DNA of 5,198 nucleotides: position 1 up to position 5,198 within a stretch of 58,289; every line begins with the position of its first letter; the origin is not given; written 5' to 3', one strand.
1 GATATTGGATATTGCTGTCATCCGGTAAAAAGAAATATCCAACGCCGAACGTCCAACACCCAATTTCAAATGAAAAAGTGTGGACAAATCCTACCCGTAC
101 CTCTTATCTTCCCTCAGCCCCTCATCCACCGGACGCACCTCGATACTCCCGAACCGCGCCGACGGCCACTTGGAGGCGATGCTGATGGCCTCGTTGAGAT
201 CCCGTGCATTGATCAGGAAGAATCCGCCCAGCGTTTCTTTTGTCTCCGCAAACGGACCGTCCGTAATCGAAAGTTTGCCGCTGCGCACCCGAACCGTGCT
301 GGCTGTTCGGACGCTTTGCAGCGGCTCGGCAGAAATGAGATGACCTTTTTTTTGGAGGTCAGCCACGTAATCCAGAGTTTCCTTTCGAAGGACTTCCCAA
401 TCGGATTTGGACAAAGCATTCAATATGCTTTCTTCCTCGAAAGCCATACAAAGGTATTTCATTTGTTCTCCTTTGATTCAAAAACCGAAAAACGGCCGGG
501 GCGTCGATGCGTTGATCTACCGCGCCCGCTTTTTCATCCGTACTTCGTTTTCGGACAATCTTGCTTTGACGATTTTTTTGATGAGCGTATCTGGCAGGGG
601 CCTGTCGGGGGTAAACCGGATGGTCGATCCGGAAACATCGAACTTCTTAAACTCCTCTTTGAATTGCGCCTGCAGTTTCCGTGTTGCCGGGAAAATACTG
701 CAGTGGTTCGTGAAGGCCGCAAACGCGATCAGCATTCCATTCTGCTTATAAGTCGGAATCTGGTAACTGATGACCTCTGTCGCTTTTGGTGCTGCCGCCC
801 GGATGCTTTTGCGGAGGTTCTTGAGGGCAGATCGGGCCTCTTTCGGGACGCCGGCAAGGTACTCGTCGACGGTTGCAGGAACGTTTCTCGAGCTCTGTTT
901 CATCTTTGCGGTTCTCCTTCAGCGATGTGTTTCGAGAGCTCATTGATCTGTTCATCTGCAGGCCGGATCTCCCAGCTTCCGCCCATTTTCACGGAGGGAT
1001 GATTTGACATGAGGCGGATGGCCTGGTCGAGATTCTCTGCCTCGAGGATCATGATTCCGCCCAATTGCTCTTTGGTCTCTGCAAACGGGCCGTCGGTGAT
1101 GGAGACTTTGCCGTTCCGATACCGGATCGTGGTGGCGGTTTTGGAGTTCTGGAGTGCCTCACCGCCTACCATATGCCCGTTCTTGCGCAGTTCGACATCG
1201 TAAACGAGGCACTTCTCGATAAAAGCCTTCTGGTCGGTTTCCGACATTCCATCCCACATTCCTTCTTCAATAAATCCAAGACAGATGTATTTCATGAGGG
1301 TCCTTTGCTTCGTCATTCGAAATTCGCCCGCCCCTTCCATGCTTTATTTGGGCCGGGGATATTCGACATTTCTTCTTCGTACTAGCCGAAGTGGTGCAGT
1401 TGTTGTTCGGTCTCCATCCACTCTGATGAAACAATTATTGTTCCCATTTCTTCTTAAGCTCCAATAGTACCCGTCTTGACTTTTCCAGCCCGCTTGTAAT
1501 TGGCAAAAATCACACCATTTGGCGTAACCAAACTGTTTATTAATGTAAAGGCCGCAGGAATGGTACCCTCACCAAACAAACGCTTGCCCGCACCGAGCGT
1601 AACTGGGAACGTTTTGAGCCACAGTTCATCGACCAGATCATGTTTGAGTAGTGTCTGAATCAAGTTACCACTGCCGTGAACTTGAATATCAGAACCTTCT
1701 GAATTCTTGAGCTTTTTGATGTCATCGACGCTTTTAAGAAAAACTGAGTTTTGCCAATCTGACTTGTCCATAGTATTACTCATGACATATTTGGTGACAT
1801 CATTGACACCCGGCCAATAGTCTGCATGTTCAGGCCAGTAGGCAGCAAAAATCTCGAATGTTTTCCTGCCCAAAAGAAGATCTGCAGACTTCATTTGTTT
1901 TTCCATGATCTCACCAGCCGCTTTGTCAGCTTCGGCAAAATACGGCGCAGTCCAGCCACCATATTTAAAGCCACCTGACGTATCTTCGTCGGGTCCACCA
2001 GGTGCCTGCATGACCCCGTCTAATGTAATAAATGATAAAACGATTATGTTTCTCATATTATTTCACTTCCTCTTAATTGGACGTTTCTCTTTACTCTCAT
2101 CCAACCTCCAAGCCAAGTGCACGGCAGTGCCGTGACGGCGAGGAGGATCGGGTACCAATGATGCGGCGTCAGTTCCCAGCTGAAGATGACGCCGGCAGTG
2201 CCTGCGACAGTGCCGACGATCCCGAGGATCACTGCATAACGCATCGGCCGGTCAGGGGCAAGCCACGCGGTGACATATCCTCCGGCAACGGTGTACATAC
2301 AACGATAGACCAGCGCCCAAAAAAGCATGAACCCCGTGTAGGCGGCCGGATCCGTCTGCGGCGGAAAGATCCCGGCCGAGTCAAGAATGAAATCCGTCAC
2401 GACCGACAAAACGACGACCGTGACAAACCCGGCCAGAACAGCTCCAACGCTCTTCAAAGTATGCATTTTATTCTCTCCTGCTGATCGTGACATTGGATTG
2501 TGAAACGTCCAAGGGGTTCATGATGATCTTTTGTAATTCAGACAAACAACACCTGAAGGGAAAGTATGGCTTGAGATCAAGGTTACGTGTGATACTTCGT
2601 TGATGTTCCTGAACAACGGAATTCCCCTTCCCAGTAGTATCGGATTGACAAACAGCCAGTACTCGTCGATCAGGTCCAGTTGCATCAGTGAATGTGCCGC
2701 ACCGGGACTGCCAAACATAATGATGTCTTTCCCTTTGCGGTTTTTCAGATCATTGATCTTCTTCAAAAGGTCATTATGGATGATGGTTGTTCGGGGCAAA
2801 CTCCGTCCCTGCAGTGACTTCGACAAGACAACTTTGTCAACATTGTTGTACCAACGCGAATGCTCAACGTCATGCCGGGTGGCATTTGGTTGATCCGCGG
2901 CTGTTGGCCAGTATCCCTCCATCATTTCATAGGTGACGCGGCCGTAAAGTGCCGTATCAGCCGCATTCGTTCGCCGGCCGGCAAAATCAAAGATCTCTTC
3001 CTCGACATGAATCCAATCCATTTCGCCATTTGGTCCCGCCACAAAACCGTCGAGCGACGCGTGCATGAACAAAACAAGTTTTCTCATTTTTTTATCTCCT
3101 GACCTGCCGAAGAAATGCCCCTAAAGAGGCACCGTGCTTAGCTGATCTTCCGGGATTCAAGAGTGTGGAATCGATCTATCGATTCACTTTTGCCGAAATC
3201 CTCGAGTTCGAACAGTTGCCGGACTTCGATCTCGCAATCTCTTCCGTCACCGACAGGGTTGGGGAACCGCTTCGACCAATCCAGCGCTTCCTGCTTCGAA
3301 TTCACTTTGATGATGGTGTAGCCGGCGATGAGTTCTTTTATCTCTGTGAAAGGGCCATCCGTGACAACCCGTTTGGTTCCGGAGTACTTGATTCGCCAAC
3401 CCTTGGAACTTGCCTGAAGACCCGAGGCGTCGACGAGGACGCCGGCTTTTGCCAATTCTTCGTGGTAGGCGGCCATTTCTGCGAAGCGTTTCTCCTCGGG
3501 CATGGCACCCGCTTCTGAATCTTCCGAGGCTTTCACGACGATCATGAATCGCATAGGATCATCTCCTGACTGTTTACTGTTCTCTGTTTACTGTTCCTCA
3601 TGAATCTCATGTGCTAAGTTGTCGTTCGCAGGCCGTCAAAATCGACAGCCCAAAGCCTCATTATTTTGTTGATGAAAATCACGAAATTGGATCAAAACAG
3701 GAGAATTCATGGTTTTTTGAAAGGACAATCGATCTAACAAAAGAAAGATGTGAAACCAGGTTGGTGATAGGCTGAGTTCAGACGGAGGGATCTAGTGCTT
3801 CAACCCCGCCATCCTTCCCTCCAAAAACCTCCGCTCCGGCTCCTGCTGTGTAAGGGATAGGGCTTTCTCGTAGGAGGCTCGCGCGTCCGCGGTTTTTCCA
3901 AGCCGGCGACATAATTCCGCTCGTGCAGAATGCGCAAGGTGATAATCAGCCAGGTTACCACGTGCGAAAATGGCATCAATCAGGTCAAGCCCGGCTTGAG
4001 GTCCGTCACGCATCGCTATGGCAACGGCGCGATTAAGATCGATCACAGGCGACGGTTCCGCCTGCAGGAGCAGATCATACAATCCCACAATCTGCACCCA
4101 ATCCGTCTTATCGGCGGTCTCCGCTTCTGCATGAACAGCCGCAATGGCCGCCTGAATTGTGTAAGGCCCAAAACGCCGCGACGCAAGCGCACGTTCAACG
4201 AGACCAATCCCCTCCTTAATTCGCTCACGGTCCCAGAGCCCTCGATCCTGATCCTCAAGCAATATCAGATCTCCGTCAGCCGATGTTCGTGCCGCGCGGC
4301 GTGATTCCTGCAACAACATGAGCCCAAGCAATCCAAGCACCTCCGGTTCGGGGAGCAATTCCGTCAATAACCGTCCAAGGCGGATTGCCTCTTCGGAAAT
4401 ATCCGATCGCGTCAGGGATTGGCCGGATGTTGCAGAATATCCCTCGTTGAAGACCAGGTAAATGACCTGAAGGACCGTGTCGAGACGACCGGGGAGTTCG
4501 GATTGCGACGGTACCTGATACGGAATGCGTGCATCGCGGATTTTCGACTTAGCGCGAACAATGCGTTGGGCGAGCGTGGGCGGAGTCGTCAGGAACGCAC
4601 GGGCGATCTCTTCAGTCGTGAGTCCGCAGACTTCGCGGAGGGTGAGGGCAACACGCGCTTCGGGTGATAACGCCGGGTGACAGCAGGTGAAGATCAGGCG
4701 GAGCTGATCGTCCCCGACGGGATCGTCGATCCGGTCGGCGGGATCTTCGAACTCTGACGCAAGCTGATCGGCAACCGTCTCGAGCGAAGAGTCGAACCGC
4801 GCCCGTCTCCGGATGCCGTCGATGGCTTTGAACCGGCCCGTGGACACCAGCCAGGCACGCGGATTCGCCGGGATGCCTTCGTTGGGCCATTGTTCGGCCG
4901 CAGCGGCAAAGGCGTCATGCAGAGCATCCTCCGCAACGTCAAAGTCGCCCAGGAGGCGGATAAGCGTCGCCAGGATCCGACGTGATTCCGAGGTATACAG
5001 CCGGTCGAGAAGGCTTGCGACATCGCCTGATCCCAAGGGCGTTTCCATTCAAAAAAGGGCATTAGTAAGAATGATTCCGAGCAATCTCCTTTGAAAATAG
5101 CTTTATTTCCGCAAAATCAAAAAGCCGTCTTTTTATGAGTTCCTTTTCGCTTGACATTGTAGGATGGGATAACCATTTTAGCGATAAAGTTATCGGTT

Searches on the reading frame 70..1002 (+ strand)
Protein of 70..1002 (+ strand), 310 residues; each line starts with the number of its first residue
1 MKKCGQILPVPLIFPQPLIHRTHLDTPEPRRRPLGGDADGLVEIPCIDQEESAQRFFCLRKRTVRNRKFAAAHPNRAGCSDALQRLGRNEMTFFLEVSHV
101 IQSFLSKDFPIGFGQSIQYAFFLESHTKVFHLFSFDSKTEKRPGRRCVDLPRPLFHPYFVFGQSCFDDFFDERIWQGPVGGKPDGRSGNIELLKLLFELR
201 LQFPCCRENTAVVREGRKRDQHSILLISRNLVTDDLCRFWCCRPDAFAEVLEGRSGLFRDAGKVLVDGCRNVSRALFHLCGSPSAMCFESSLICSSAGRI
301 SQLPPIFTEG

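Call 34: search_protein_families(library=pfam, proteins=[window:70-1002:+], max_evalue=0.00001)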
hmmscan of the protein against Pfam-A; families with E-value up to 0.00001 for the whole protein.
window:70-1002:+ (310 aa): 0 families

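Call 55: find_encoding_contigs(protein=window:70-1002:+, flank=10000, max_places=2)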
Protein window:70-1002:+ (310 aa): no gene with exactly this product is on record in the collection.

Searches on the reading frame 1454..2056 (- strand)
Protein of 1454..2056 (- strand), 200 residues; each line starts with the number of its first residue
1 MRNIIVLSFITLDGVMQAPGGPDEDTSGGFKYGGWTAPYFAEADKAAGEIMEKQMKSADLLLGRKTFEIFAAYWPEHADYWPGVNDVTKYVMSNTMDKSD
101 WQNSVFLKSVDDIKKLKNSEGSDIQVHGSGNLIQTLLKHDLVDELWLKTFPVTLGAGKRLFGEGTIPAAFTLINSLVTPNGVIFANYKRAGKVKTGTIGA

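Call 34: search_protein_families(library=pfam, proteins=[window:1454-2056:-], max_evalue=0.00001)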
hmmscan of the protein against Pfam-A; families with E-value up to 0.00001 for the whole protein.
window:1454-2056:- (200 aa): 1 family
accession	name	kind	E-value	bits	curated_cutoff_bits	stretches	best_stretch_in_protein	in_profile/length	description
PF01872.23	RibD_C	-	1.6e-21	77.5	24.1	1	3-183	2-196/197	RibD C-terminal domain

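Call 58: find_encoding_contigs(protein=window:1454-2056:-, flank=10000, max_places=1)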
Protein window:1454-2056:- (200 aa): no gene with exactly this product is on record in the collection.

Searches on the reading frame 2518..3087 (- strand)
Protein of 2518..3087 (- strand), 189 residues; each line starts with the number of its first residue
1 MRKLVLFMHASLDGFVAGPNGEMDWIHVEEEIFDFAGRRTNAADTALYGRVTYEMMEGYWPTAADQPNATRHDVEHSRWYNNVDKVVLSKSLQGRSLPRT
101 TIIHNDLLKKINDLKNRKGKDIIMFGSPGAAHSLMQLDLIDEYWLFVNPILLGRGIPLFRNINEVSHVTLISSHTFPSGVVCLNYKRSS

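Call 34: search_protein_families(library=pfam, proteins=[window:2518-3087:-], max_evalue=0.00001)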
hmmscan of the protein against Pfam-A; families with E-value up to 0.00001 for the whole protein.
window:2518-3087:- (189 aa): 1 family
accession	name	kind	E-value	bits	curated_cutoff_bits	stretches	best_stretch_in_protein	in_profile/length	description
PF01872.23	RibD_C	-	2.7e-22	80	24.1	1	2-181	1-196/197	RibD C-terminal domain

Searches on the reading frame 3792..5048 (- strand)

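Call 34: search_protein_families(library=pfam, proteins=[window:3792-5048:-], max_evalue=0.00001)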
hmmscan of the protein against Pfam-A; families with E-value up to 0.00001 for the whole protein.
window:3792-5048:- (418 aa): 3 families
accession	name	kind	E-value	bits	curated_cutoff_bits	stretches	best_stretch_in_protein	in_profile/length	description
PF20239.3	DUF6596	-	1.8e-37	128.2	27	1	188-287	1-101/102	Family of unknown function (DUF6596)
PF08281.18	Sigma70_r4_2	-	8.9e-11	41.7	25.7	1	119-170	3-54/54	Sigma-70, region 4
PF04542.20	Sigma70_r2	-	1.9e-09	37.6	24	1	17-84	1-70/71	Sigma-70 region 2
